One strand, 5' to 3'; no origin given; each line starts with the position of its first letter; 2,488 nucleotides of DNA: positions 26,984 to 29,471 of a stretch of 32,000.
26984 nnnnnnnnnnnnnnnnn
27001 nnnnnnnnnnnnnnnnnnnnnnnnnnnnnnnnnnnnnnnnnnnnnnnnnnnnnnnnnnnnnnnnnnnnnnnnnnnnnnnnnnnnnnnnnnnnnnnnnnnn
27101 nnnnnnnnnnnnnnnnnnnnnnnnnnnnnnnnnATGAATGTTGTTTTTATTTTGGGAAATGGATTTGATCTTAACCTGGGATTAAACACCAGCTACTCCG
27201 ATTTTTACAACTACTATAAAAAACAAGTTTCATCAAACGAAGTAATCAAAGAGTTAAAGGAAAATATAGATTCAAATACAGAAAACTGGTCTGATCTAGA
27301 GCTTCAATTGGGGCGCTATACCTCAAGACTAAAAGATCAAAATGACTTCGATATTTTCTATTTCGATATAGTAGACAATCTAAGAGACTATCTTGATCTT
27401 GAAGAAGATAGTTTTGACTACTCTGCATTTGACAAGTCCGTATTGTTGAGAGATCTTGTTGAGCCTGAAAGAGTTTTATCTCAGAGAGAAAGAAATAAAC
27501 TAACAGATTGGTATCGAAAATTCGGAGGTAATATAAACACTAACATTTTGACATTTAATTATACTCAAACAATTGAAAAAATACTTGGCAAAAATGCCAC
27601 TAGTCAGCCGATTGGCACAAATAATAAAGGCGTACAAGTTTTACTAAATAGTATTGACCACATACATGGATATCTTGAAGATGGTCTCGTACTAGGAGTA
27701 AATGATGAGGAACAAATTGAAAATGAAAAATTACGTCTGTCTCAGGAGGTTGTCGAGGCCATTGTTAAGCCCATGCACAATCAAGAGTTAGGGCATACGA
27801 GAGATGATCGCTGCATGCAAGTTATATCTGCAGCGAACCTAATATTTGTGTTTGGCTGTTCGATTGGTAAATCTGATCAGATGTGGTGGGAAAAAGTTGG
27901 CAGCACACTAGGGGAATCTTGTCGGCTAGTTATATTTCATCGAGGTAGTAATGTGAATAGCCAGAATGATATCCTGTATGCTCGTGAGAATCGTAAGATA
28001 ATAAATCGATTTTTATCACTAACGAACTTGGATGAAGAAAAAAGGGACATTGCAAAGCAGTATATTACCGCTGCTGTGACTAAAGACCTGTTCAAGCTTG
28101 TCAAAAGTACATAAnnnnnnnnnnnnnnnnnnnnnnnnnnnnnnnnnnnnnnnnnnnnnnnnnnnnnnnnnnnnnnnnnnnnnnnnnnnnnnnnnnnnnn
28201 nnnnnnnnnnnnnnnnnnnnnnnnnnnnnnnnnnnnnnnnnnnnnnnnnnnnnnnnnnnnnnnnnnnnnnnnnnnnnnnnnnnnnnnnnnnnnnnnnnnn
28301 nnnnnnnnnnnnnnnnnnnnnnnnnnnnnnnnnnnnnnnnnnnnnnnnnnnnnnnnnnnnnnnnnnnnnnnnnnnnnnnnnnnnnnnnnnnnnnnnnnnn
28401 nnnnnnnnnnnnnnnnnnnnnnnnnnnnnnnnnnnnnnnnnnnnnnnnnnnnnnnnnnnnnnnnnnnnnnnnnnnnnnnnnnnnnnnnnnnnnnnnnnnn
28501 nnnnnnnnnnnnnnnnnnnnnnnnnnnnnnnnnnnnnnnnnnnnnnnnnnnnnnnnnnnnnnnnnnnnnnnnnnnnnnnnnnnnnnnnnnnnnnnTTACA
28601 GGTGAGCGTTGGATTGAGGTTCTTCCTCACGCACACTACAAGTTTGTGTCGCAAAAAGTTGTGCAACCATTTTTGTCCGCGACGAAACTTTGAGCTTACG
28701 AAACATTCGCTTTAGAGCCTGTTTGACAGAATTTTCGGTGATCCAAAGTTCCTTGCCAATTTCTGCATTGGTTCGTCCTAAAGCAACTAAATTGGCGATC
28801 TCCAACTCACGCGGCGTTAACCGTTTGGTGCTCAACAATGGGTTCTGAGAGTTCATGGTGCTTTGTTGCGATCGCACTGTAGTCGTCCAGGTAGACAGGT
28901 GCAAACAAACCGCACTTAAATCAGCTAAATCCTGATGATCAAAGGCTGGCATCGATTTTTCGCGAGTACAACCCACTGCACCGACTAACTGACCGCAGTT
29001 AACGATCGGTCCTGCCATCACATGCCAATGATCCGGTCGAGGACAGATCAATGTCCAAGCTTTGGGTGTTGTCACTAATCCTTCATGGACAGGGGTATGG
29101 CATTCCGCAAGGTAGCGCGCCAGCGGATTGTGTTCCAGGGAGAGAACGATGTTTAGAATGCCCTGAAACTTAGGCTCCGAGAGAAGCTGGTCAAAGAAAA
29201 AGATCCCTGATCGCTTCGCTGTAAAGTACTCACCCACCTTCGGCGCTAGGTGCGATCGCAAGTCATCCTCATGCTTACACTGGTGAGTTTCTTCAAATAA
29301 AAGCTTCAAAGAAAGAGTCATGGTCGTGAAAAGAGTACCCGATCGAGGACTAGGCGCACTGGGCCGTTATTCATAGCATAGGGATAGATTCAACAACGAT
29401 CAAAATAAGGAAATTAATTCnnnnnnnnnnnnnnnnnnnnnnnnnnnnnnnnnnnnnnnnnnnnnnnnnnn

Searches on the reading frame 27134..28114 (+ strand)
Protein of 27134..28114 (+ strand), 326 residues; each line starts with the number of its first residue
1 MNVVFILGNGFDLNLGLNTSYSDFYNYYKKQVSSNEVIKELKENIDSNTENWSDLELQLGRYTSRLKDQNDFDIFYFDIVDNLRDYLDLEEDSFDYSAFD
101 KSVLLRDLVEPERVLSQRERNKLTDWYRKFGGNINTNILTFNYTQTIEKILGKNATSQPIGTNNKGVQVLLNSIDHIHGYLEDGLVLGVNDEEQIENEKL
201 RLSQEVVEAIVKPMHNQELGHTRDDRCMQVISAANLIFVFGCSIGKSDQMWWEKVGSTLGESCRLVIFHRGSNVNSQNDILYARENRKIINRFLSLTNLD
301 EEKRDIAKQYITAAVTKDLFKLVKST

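Call 10: search_protein_families(library=pfam, proteins=[window:27134-28114:+], max_evalue=0.0001)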
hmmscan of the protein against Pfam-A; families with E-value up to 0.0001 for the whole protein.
window:27134-28114:+ (326 aa): 1 family
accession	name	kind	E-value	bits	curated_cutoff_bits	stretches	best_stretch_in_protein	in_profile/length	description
PF14253.11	AbiH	-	9e-53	180.4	30.9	1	4-269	1-260/260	Bacteriophage abortive infection AbiH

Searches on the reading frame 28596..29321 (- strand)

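Call 10: search_protein_families(library=pfam, proteins=[window:28596-29321:-], max_evalue=0.0001)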
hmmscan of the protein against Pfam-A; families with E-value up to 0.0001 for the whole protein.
window:28596-29321:- (241 aa): 1 family
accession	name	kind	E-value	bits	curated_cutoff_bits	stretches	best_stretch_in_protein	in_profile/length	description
PF00196.25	GerE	-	7e-13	48.4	23.5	1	167-219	2-54/57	Bacterial regulatory proteins, luxR family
